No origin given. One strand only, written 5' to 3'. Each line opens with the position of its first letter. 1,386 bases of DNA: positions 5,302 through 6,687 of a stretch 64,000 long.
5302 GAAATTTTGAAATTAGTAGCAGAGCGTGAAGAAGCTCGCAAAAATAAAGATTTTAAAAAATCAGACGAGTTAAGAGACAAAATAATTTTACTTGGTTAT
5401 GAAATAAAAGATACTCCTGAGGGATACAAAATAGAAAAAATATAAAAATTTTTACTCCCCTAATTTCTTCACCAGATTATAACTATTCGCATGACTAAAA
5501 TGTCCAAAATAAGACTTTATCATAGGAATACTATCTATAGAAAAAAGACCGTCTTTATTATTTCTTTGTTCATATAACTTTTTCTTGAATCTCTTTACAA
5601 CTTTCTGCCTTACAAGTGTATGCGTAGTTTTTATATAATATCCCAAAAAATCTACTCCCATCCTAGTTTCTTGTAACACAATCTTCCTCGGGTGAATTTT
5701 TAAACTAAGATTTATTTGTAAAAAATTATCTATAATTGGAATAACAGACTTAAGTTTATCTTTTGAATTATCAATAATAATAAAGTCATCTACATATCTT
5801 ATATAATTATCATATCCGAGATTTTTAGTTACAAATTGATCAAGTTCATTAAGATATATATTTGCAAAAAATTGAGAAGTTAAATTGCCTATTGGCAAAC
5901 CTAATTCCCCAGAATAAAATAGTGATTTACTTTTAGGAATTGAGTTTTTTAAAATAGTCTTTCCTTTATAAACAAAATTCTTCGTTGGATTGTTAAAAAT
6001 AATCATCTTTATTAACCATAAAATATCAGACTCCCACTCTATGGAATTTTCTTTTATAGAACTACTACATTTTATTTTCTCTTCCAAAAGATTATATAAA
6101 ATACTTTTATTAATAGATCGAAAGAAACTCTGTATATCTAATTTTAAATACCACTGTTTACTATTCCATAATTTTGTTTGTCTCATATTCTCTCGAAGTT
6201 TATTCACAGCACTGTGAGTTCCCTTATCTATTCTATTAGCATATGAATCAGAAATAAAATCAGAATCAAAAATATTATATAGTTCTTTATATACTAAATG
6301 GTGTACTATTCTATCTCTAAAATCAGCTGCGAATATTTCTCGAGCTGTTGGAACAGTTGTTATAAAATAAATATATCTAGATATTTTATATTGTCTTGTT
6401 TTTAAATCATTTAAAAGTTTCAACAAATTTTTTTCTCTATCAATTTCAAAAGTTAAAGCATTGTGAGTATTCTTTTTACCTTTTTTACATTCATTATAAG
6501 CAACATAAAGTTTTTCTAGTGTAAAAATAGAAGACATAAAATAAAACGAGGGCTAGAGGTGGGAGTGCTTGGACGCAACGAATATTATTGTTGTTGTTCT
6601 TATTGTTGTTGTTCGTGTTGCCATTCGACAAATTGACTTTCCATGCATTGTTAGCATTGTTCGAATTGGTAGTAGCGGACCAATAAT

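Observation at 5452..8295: Complete diversity-generating retroelement: target(VR)-avd-TR-RT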

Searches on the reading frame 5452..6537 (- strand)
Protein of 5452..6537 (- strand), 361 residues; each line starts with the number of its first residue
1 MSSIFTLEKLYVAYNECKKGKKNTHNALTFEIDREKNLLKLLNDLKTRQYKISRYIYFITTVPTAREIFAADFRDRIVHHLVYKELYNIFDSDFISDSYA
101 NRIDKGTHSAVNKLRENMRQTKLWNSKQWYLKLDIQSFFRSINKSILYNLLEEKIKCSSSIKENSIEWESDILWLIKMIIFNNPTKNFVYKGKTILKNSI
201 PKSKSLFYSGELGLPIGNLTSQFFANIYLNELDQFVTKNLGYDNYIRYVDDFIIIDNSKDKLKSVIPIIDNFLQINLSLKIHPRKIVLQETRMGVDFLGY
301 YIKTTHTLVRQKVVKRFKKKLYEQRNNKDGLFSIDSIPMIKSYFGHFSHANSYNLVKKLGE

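Call 4: search_protein_families(library=pfam, proteins=[window:5452-6537:-], max_evalue=0.1)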
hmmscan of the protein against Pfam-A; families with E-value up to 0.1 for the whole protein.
window:5452-6537:- (361 aa): 1 family
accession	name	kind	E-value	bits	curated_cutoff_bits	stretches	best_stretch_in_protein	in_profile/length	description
PF00078.32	RVT_1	-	8.9e-18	65.2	29.6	1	66-302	10-205/205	Reverse transcriptase (RNA-dependent DNA polymerase)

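Call 5: search_protein_families(library=ncbifam, proteins=[window:5452-6537:-], max_evalue=0.1)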
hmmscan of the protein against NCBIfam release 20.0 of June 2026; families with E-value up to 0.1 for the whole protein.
window:5452-6537:- (361 aa): 4 families
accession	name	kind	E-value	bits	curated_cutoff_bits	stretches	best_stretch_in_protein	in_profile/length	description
TIGR04416.1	group_II_RT_mat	equivalog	8.8e-35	120.5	300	2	174-357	141-335/353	group II intron reverse transcriptase/maturase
NF038233.2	retron_St85_RT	exception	8.6e-16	58.1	235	1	119-350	80-276/289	retron St85 family RNA-directed DNA polymerase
NF041747.1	Drt3a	equivalog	4.8e-13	49.2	200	1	35-313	34-273/412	antiviral reverse transcriptase Drt3a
NF041746.1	Drt2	equivalog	8.9e-11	41.6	390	1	210-323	220-342/416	antiviral reverse transcriptase Drt2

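Call 7: search_solved_structures(query=window:5452-6537:-, max_evalue=0.001, show_alignments=1)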
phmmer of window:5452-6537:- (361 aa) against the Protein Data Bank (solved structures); distinct sequences matched with E-value up to 0.001: 11.
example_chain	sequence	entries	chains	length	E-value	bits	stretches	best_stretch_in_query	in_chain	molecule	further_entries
8ub7_A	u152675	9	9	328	1.8e-41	145.8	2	3-160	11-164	Reverse transcriptase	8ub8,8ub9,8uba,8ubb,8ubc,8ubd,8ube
7uim_D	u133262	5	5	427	9e-13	51.4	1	212-351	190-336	Group II intron reverse transcriptase/maturase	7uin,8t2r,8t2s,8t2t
5hhl_A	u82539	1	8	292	8e-12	48.3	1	212-300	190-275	Retron-type reverse transcriptase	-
5hhj_A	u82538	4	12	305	1.3e-11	47.6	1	212-301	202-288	Retron-type reverse transcriptase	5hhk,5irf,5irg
6ar1_A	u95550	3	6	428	7.7e-11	45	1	71-159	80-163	GsI-IIC RT | Trt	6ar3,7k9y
6me0_C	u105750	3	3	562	6.2e-10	42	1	203-323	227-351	Maturase reverse transcriptase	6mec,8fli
5g2x_C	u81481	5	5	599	1.3e-09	41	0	244-314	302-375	GROUP II INTRON-ENCODED PROTEIN LTRA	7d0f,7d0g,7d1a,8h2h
9ioa_A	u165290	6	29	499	1.2e-07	34.6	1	206-321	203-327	RNA-dependent DNA polymerase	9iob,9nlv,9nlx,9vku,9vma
8bgj_A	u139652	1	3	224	1.4e-06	31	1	212-302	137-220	RNA-directed DNA polymerase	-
9d4s_A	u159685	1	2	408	5.6e-06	29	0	206-321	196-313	Group II intron-like 4 reverse transcriptase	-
9d5x_A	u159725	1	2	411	5.7e-06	29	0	206-321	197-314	Group II intron-like 4 reverse transcriptase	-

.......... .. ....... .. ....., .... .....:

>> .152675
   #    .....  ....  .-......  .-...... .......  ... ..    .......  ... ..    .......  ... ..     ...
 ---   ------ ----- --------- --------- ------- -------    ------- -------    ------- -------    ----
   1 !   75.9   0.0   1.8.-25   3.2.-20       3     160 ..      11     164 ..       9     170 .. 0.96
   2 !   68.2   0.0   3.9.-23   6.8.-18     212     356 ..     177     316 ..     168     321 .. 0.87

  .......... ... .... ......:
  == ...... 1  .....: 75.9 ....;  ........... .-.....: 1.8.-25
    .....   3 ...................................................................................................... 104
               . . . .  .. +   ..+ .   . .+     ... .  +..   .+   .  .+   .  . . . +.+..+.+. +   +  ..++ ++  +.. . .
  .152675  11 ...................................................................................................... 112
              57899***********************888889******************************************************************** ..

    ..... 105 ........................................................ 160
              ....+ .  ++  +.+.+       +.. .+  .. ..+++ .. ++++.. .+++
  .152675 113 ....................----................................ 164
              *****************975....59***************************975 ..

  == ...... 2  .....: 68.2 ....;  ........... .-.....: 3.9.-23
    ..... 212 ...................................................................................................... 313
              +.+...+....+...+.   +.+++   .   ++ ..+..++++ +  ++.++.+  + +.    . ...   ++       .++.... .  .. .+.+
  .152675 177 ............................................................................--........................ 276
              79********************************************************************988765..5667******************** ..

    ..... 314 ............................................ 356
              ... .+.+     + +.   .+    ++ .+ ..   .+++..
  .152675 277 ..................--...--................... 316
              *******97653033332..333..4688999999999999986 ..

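Call 11: find_homologous_proteins(query=window:5452-6537:-)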
Query window:5452-6537:- (361 aa): 7980 proteins with E <= 0.001 among 8000 candidates; the best 120 are listed.
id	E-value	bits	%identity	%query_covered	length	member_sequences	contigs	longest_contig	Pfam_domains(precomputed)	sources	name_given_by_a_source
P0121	1.0e-227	773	99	100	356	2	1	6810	PF00078.33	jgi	-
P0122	3.3e-199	679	84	99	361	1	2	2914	PF00078.33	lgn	-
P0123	1.0e-196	671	84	99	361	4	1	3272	PF00078.33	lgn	-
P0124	3.6e-194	663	82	100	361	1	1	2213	PF00078.33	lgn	-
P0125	5.5e-165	567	70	99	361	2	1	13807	PF00078.33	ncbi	ncbi:MAG: reverse transcriptase/maturase family protein [bacterium]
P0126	4.6e-158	544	69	99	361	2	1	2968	PF00078.33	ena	-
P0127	8.4e-150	517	67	99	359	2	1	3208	PF00078.33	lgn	-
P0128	1.6e-141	490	61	100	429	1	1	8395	PF00078.33,PF07603.18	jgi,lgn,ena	-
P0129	1.8e-138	480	68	89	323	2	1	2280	PF00078.33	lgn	-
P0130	6.5e-136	471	62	99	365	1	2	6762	PF00078.33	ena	-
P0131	4.1e-135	469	64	100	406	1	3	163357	PF00078.33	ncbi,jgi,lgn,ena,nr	ncbi:MAG TPA: RNA-directed DNA polymerase [bacterium]|nr:RNA-directed DNA polymerase [bacterium]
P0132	6.2e-135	468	61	98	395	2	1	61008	PF00078.33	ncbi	-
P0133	8.7e-135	467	60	98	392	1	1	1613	PF00078.33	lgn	-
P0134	3.3e-134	466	60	98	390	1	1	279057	PF00078.33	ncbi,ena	-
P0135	1.6e-132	460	62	100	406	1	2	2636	PF00078.33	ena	-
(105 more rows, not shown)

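Call 14: find_encoding_contigs(protein=P0121, flank=6000)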
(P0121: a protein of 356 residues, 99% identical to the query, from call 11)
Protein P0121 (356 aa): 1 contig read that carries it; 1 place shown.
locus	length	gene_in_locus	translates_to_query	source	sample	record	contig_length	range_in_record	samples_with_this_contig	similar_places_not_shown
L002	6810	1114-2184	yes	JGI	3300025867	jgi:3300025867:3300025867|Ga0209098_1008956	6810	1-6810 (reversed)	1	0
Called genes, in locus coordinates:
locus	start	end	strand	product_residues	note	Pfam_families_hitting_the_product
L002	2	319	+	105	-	?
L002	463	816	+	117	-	PF22296:bAvd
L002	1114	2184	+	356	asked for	PF00078:RVT_1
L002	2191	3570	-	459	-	PF01406:tRNA-synt_1e, PF09334:tRNA-synt_1g (faint), PF23493:CysS_C (faint)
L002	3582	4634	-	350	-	PF01594:AI-2E_transport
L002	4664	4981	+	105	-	PF00829:Ribosomal_L21p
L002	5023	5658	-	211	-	PF21176:RecR_HhH (weak), PF01751:Toprim (weak), PF13662:Toprim_4, PF21175:RecR_C (weak)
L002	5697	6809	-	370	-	?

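Call 19: find_related_loci(query=window:5452-6537:-, collection=genome_contigs, flank=5000)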
Query window:5452-6537:- (361 aa) in genome_contigs; peptide patterns used: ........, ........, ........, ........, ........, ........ (x = any residue, [..] = any of these).
174 stretches matched a pattern; 8 encode a relative of the query (tblastn E <= 1e-3); 8 distinct loci.
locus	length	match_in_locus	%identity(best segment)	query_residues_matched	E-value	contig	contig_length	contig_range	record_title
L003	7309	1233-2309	70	1-359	1e-173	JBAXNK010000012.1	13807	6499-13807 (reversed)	MAG: bacterium isolate ELA477 MAG477_12, whole genome shotgun sequence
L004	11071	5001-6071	61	1-361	1e-139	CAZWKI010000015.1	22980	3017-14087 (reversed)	MAG TPA_asm: uncultured Gammaproteobacteria bacterium isolate SRP192927_co7_706 genome assembly, contig: NODE_3848_lengt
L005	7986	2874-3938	59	1-361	2e-130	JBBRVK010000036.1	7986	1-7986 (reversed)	MAG: Candidatus Paceibacteria bacterium isolate La3_metabat2.146 La3_metabat2.146_K_3750248_L_7986_cov_25.6665, whole ge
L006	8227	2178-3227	44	10-361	2e-78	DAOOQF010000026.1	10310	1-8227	MAG TPA_asm: bacterium isolate AMR_MDS_2578 NODE_8088_length_10310_cov_5.658508, whole genome shotgun sequence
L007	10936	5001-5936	39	3-358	3e-68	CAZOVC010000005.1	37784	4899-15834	MAG TPA_asm: uncultured Candidatus Saccharibacteria bacterium isolate binchicken_co100_437 genome assembly, contig: NODE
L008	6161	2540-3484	45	7-322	7e-66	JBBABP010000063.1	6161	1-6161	MAG: Candidatus Absconditabacterales bacterium isolate SO_2017_LW1_24 NODE_13372_length_6161_cov_0.918794_LW64-88_2017,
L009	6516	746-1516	33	6-302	5e-38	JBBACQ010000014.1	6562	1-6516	MAG: Patescibacteria group bacterium isolate SO_2017_LW1_52 NODE_12069_length_6562_cov_0.798135_LW64-88_2017, whole geno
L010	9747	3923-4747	30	15-303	1e-30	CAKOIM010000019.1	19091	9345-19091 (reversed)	MAG: uncultured Bacilli bacterium isolate REFINED_METABAT215_TOP10_CONTIGS_1500_ASSEMBLY_K77_MERGED__Hadza_MoBio_hadza-A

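Call 20: find_encoding_contigs(protein=P0122, flank=5000)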
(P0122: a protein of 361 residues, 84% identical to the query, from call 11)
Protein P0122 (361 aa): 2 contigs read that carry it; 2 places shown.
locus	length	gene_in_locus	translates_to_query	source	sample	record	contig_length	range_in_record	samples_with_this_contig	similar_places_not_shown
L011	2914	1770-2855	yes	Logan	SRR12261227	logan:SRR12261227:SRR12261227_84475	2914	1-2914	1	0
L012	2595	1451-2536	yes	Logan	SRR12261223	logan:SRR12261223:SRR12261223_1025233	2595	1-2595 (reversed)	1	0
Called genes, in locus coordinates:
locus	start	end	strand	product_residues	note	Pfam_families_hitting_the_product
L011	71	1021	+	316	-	PF07603:Lcl_C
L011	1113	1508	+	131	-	PF22296:bAvd (weak)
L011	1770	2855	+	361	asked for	PF00078:RVT_1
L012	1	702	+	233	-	?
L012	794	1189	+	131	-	PF22296:bAvd (weak)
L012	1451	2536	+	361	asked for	PF00078:RVT_1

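Call 21: find_encoding_contigs(protein=P0126, flank=5000)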
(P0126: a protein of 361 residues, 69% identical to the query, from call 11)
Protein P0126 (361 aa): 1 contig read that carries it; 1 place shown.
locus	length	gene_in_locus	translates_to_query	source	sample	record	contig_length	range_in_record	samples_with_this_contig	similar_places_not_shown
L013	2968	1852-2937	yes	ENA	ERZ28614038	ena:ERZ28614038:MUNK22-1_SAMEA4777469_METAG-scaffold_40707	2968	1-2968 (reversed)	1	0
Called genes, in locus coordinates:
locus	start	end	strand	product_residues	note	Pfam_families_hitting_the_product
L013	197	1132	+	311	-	PF07603:Lcl_C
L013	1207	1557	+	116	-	PF22296:bAvd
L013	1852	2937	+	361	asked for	PF00078:RVT_1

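Call 22: find_encoding_contigs(protein=P0125, flank=5000)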
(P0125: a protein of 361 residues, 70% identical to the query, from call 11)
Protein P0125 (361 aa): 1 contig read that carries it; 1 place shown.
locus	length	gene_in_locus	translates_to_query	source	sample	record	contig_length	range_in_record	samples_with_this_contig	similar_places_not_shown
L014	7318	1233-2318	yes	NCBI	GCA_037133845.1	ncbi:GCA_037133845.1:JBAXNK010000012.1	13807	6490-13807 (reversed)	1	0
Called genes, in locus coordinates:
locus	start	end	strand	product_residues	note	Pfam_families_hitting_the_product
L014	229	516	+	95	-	-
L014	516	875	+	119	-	PF22296:bAvd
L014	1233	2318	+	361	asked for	PF00078:RVT_1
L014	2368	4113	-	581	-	PF00664:ABC_membrane, PF00005:ABC_tran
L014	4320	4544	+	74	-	-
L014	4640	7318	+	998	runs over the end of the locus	PF00580:UvrD-helicase, PF13245:AAA_19, PF13604:AAA_30 (faint), PF13538:UvrD_C_2 (faint), PF13361:UvrD_C, PF12705:PDDEXK_1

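Call 31: find_related_loci(query=window:5452-6537:-, collection=metagenome_contigs, flank=3000)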
Query window:5452-6537:- (361 aa) in metagenome_contigs; peptide patterns used: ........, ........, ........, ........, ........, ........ (x = any residue, [..] = any of these).
245 stretches matched a pattern; 16 encode a relative of the query (tblastn E <= 1e-3); 16 distinct loci.
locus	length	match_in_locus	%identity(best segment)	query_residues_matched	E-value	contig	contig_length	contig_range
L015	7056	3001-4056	56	2-361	2e-134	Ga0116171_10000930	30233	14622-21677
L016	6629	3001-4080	45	1-361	2e-90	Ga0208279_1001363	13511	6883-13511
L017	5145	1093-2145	45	10-359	4e-82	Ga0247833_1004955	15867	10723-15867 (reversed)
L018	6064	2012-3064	45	10-359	4e-82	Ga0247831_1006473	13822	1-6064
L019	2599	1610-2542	47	10-323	3e-81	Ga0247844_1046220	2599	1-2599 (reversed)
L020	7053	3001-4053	44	10-359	3e-79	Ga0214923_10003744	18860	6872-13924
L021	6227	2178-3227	44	10-361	2e-78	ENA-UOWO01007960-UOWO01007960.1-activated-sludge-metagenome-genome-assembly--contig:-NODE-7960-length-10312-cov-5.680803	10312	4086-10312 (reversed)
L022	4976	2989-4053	40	10-359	3e-77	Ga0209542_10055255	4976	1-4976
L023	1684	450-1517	42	10-360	9e-81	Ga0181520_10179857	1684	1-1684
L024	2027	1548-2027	74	1-160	2e-78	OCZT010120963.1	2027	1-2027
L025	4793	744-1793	41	7-359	4e-72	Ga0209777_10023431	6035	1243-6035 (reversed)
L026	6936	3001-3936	39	3-358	3e-68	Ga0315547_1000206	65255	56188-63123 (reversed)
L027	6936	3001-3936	39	3-358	3e-68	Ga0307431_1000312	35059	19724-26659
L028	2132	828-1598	33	6-302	4e-38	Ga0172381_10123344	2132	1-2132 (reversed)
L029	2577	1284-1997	33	50-300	6e-27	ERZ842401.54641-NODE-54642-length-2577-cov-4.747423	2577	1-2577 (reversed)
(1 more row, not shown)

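Call 32: find_encoding_contigs(protein=P0123, flank=3000, max_places=2)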
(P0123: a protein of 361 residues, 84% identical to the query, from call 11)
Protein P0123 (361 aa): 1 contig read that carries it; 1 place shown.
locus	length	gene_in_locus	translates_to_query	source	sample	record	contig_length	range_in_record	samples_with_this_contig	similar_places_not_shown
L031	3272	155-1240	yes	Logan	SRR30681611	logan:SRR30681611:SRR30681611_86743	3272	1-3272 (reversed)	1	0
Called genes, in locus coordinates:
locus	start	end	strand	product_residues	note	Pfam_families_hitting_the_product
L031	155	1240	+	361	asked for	PF00078:RVT_1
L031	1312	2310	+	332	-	PF01820:Dala_Dala_lig_N, PF02655:ATP-grasp_3, PF07478:Dala_Dala_lig_C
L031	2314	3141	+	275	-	PF01210:NAD_Gly3P_dh_N, PF07479:NAD_Gly3P_dh_C, PF20618:GPD_NAD_C_bact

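Call 33: find_encoding_contigs(protein=P0124, flank=3000, max_places=2)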
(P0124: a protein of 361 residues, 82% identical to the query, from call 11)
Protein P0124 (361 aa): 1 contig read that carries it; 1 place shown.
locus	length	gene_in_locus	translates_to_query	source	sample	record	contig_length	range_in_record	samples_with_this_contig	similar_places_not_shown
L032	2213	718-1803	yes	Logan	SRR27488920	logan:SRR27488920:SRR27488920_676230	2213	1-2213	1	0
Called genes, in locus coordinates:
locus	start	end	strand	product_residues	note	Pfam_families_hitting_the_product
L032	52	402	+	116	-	PF22296:bAvd (weak)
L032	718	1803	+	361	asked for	PF00078:RVT_1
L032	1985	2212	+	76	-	?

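Call 34: find_encoding_contigs(protein=P0127, flank=3000, max_places=2)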
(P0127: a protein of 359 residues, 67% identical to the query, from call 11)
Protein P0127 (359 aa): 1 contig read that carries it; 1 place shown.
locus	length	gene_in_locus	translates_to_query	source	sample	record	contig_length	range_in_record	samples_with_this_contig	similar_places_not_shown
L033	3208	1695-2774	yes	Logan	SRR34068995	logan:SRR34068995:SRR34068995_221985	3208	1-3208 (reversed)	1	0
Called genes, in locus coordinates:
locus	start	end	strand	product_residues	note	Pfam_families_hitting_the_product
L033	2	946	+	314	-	?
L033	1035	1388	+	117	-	PF22296:bAvd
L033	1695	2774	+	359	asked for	PF00078:RVT_1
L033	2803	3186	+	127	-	PF02452:PemK_toxin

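Call 35: find_encoding_contigs(protein=P0130, flank=3000, max_places=2)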
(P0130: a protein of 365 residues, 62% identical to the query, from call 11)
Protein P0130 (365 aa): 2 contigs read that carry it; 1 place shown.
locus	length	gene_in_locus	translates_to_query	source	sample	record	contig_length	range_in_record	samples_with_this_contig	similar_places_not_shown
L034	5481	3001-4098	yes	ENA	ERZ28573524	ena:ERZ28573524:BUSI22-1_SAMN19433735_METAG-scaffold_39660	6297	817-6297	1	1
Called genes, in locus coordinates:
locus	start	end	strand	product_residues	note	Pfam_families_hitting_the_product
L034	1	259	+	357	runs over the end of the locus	?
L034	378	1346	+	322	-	PF01471:PG_binding_1 (weak)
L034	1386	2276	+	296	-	PF07603:Lcl_C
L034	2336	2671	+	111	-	PF22296:bAvd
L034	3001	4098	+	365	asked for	PF00078:RVT_1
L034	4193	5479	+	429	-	?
